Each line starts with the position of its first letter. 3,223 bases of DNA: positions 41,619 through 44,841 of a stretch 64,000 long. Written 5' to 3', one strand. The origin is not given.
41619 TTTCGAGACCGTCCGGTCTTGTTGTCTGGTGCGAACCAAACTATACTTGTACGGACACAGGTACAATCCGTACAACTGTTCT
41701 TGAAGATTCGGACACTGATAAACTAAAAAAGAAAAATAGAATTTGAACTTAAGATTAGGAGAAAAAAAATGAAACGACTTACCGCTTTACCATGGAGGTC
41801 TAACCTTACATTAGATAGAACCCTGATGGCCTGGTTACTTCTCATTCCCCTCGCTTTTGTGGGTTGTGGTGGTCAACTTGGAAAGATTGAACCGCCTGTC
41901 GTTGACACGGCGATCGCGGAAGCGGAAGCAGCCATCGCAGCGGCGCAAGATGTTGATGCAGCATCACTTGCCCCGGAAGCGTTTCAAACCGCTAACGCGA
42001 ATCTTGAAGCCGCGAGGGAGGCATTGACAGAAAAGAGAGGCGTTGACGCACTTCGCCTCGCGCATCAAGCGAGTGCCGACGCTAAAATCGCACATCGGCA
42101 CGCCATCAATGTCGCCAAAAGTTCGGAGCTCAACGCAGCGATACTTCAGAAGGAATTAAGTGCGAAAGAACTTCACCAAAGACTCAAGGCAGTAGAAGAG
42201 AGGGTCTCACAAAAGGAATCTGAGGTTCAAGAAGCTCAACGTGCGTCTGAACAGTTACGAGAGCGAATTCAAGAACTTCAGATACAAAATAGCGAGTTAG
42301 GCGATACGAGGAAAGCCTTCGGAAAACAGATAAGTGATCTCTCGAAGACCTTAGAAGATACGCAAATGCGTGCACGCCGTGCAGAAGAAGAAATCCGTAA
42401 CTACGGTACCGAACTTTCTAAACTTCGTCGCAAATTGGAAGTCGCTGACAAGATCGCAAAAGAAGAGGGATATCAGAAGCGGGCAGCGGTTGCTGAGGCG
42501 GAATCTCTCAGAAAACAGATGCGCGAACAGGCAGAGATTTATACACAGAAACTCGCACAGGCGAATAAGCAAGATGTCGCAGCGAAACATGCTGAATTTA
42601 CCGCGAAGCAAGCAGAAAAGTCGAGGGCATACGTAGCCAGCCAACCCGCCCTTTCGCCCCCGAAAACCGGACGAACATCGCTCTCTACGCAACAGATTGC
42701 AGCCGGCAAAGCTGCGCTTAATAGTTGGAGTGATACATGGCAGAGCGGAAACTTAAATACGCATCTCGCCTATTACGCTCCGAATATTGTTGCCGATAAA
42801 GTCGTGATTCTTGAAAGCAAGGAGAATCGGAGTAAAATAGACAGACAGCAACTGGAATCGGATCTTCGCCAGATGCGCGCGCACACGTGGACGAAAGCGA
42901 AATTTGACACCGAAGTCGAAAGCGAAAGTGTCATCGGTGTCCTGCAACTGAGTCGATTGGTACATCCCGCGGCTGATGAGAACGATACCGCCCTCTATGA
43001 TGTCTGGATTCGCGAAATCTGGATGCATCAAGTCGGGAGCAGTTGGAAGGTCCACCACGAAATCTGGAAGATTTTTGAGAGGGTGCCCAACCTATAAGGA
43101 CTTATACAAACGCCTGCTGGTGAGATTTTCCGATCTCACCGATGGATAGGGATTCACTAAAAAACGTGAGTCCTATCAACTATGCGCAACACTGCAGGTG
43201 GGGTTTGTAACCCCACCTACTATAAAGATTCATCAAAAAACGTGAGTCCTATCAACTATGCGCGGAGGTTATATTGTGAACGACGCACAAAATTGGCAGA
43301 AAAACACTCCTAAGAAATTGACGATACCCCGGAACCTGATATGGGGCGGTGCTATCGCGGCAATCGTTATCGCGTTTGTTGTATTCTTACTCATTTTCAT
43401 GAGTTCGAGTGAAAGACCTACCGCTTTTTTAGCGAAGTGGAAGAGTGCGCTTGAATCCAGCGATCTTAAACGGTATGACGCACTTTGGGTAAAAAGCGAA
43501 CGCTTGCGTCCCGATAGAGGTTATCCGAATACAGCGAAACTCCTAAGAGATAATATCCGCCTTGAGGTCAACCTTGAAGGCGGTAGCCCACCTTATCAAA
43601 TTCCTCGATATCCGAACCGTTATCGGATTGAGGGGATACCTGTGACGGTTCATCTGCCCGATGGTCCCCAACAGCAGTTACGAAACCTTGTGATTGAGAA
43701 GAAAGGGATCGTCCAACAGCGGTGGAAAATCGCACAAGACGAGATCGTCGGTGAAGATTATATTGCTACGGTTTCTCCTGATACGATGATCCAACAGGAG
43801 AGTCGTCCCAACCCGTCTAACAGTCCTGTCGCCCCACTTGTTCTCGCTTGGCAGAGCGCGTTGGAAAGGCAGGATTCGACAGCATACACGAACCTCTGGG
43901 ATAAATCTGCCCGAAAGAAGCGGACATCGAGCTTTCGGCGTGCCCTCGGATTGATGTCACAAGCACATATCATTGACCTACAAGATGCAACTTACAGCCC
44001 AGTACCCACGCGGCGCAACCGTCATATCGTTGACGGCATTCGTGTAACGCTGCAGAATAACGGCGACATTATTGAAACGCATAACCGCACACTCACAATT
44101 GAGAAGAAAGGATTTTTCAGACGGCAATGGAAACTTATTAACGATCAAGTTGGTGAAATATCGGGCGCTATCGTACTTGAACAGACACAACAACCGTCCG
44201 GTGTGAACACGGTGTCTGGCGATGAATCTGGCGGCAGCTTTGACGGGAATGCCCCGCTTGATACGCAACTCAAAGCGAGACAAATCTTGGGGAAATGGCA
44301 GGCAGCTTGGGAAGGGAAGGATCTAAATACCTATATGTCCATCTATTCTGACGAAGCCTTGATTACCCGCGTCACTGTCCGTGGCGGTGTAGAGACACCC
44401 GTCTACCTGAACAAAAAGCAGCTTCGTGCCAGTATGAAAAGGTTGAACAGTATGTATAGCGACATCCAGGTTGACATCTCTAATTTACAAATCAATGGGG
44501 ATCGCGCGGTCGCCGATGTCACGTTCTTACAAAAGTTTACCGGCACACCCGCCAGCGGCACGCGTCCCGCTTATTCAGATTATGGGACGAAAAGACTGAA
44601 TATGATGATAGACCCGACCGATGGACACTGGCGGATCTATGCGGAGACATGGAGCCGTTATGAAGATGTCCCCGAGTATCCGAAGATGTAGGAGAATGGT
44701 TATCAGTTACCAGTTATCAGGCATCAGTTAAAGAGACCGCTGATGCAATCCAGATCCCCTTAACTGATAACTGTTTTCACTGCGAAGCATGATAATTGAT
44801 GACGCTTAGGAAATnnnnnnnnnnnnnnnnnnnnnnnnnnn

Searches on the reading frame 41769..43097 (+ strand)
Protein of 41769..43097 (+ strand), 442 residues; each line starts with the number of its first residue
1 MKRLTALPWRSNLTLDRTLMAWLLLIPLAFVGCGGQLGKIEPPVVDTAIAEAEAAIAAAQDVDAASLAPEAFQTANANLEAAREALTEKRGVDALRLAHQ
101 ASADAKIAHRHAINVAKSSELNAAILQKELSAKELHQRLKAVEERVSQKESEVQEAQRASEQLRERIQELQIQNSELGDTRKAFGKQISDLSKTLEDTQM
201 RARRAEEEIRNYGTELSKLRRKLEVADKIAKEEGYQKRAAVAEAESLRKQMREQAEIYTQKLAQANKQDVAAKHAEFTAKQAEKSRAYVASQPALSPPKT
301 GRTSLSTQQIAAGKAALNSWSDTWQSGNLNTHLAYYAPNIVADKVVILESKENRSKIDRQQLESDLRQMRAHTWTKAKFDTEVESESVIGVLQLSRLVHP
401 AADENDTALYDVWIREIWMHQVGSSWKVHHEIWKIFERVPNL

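Call 11: search_protein_families(library=pfam, proteins=[window:41769-43097:+], max_evalue=0.00001)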
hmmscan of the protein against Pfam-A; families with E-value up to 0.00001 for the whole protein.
window:41769-43097:+ (442 aa): 1 family
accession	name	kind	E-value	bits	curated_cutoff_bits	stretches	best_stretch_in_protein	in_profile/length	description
PF14346.11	DUF4398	-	7.1e-07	30.1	27.9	1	48-121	2-75/78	Domain of unknown function (DUF4398)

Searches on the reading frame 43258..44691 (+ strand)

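Call 11: search_protein_families(library=pfam, proteins=[window:43258-44691:+], max_evalue=0.00001)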
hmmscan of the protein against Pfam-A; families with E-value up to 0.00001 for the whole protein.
window:43258-44691:+ (477 aa): 3 families
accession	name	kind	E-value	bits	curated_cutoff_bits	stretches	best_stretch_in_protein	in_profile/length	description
PF24125.1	Cds6_C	-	5.3e-09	36.8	27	1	343-463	5-110/111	Cds6 C-terminal NTF2-like domain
PF13474.12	SnoaL_3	-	1e-07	32.8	22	0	341-461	2-112/121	SnoaL-like domain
PF14534.12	DUF4440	-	5.3e-06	27.3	25.2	0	344-460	5-107/107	Domain of unknown function (DUF4440)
